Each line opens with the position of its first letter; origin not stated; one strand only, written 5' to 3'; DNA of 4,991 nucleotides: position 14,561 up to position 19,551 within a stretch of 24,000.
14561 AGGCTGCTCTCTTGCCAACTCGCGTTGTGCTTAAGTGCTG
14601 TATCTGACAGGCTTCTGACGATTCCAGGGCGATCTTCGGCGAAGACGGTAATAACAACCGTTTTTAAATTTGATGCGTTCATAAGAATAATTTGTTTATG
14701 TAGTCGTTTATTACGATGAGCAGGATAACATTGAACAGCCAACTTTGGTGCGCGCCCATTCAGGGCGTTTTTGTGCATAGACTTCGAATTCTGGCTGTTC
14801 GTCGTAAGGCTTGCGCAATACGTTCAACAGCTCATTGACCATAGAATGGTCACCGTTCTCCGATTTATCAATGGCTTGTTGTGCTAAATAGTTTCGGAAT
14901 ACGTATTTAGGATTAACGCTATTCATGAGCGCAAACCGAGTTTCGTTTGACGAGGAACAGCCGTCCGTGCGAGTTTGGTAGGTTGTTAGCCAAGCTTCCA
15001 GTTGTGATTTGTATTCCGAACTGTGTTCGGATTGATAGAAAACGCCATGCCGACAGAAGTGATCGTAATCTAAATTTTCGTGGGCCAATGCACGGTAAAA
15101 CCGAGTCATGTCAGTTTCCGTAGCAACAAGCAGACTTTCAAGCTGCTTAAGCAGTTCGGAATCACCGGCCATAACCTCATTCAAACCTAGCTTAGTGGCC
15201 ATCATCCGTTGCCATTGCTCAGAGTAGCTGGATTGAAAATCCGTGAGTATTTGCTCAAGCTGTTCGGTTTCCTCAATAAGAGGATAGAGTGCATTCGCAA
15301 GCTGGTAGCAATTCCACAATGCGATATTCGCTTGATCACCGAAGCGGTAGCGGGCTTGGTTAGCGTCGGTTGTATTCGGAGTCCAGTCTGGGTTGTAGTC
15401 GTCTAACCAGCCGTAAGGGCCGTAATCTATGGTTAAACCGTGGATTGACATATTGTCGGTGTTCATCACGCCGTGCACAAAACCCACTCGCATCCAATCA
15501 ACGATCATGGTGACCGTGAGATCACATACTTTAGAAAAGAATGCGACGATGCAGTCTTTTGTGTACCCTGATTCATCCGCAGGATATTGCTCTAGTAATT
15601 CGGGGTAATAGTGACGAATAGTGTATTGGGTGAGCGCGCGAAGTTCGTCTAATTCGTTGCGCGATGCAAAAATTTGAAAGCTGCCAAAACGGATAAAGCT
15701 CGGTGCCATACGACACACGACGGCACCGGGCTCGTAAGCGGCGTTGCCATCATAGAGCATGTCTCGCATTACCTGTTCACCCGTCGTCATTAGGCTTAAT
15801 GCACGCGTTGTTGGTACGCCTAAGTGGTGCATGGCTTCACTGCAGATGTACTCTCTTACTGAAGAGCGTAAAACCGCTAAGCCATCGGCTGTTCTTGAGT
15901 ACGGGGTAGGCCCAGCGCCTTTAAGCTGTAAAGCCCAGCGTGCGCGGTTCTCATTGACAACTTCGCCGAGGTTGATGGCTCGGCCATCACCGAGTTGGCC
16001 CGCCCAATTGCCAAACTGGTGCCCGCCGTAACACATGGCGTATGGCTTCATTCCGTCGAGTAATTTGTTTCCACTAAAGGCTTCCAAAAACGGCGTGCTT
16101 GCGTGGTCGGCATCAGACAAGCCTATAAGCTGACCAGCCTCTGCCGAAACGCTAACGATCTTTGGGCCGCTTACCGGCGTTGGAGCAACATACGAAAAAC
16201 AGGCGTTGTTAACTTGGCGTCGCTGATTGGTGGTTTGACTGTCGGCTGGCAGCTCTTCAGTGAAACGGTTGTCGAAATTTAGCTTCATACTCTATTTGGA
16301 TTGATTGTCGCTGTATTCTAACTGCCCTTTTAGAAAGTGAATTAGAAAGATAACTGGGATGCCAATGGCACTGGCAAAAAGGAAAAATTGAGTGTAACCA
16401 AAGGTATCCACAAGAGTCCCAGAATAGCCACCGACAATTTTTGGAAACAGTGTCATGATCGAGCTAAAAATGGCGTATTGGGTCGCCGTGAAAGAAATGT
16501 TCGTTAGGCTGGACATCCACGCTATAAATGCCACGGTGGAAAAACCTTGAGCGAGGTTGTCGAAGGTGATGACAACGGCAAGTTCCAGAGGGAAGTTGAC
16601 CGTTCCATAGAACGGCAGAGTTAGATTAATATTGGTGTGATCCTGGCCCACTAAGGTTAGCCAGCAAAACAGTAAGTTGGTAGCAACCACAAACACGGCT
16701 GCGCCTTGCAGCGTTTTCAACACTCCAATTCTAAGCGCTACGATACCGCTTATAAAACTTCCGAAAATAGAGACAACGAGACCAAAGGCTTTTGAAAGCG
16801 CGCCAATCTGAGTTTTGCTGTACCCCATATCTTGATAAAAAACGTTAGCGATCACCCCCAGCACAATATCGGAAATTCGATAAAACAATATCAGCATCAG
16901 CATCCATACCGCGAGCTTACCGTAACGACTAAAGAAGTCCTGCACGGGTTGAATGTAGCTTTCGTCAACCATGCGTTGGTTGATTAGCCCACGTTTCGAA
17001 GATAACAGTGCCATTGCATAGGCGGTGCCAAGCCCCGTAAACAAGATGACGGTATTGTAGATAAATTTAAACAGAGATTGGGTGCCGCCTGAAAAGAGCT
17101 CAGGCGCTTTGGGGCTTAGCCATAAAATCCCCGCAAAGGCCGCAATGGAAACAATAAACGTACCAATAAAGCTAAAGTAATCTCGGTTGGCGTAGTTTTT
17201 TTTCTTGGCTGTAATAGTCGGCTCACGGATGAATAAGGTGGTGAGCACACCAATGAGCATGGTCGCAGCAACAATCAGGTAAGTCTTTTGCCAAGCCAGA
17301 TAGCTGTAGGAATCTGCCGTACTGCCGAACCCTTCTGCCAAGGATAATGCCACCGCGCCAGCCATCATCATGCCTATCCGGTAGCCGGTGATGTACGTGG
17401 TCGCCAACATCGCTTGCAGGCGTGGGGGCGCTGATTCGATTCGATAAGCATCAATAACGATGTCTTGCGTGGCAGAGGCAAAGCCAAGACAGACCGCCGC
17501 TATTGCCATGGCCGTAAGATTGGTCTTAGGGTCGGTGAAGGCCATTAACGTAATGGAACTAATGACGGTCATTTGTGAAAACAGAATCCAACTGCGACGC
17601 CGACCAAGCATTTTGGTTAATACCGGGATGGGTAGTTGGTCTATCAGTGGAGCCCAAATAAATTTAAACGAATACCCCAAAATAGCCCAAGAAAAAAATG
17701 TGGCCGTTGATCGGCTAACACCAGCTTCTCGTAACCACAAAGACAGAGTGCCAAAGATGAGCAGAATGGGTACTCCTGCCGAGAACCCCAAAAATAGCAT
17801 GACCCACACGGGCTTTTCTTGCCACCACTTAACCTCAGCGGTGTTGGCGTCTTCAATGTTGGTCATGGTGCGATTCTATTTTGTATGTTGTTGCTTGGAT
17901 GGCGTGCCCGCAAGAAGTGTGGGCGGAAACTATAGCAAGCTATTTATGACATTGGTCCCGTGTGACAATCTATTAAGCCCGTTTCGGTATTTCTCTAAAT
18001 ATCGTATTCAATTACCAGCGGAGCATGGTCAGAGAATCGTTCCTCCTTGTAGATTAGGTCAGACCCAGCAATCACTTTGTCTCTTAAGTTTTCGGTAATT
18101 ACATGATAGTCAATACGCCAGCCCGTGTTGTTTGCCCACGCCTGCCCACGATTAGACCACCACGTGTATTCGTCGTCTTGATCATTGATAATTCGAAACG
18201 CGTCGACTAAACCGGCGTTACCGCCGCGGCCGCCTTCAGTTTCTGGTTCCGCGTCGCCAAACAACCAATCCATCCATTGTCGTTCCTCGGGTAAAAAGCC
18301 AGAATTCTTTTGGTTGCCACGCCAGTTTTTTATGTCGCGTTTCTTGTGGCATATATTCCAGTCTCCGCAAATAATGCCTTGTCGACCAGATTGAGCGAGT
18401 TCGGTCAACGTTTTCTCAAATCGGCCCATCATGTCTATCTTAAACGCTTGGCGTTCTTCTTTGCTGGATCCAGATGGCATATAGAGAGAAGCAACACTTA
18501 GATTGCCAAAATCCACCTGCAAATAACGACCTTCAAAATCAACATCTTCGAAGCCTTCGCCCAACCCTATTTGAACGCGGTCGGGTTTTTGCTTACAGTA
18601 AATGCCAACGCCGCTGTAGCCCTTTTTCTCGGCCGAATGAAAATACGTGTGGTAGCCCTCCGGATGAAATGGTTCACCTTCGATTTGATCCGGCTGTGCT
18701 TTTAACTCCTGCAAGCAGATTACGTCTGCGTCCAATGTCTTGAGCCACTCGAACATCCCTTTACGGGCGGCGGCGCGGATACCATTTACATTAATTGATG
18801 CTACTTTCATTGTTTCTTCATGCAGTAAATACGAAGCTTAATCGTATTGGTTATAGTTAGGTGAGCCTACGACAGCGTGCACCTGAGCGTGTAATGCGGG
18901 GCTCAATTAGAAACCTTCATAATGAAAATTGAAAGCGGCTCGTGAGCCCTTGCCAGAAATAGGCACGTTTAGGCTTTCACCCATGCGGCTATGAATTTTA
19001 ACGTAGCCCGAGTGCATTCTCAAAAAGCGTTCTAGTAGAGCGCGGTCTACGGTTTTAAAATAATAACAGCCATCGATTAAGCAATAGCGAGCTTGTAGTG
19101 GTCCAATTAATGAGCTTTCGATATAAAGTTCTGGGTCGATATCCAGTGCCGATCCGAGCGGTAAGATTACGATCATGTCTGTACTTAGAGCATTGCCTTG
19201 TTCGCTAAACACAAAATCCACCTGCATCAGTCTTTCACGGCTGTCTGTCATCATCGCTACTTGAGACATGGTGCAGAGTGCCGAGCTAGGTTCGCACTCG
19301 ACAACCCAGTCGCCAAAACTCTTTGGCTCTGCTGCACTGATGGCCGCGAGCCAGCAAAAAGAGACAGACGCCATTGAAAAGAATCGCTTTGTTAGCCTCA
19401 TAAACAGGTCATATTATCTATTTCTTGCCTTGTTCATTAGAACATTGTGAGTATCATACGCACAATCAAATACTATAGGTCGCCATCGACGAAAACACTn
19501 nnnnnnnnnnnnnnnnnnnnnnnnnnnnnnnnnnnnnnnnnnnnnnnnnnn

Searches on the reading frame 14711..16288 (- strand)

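Call 6: search_protein_families(library=ncbifam, proteins=[window:14711-16288:-])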
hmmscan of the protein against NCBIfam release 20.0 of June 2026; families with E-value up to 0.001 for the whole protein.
window:14711-16288:- (525 aa): 3 families
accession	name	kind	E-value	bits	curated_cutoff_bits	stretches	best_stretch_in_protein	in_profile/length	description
NF000658.1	PRK00029.1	subfamily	9.9e-174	578.7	431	1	4-496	2-462/462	YdiU family protein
NF045949.1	PrtAdtaseSelOPseudom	equivalog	2.8e-131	438.7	850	1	25-519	15-486/487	protein adenylyltransferase SelO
NF040880.1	adnlytase_SelO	equivalog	1.5e-122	409.7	900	1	25-519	11-479/480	protein adenylyltransferase SelO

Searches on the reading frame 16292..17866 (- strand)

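Call 6: search_protein_families(library=ncbifam, proteins=[window:16292-17866:-])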
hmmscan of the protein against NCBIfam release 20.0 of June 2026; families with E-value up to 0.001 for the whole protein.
window:16292-17866:- (524 aa): 5 families
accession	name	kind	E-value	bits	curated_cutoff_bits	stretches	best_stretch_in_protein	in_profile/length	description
TIGR00901.2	2A0125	subfamily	3.2e-149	497.1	350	1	17-511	3-416/417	AmpG family muropeptide MFS transporter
NF008867.0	PRK11902.1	equivalog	1.6e-67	228.3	656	2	15-223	10-205/419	muropeptide transporter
NF008238.0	PRK11010.1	equivalog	6.4e-66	223.2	756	2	13-222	7-203/492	muropeptide MFS transporter AmpG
TIGR02718.1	sider_RhtX_FptX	subfamily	4e-31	108.3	356.15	2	23-218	6-188/390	RhtX/FptX family siderophore transporter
TIGR00895.1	2A0115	subfamily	1e-06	28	418.55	1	57-223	57-202/398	aromatic acid/H+ symport family MFS transporter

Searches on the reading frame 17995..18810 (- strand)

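Call 6: search_protein_families(library=ncbifam, proteins=[window:17995-18810:-])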
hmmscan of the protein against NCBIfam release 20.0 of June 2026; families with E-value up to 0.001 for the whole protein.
window:17995-18810:- (271 aa): 4 families
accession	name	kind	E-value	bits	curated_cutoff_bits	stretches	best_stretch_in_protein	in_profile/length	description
TIGR00633.1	xth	equivalog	7.5e-74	248.5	99.05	1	1-269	1-254/255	exodeoxyribonuclease III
TIGR00195.1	exoDNase_III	equivalog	1.4e-69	234.6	182.55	1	1-268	1-253/254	exodeoxyribonuclease III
NF010489.0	PRK13911.1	equivalog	1.7e-46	159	503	1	1-268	1-248/250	exodeoxyribonuclease III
NF008733.0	PRK11756.1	equivalog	8.9e-34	116.9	280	1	1-270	1-268/269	exodeoxyribonuclease III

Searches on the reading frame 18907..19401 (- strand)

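Call 39: search_protein_families(library=pfam, proteins=[window:18907-19401:-])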
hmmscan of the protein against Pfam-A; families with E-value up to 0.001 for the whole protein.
window:18907-19401:- (164 aa): 1 family
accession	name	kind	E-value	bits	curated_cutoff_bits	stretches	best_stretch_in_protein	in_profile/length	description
PF06776.18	IalB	-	4.2e-09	37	22.1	1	32-158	1-128/131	Invasion associated locus B (IalB) protein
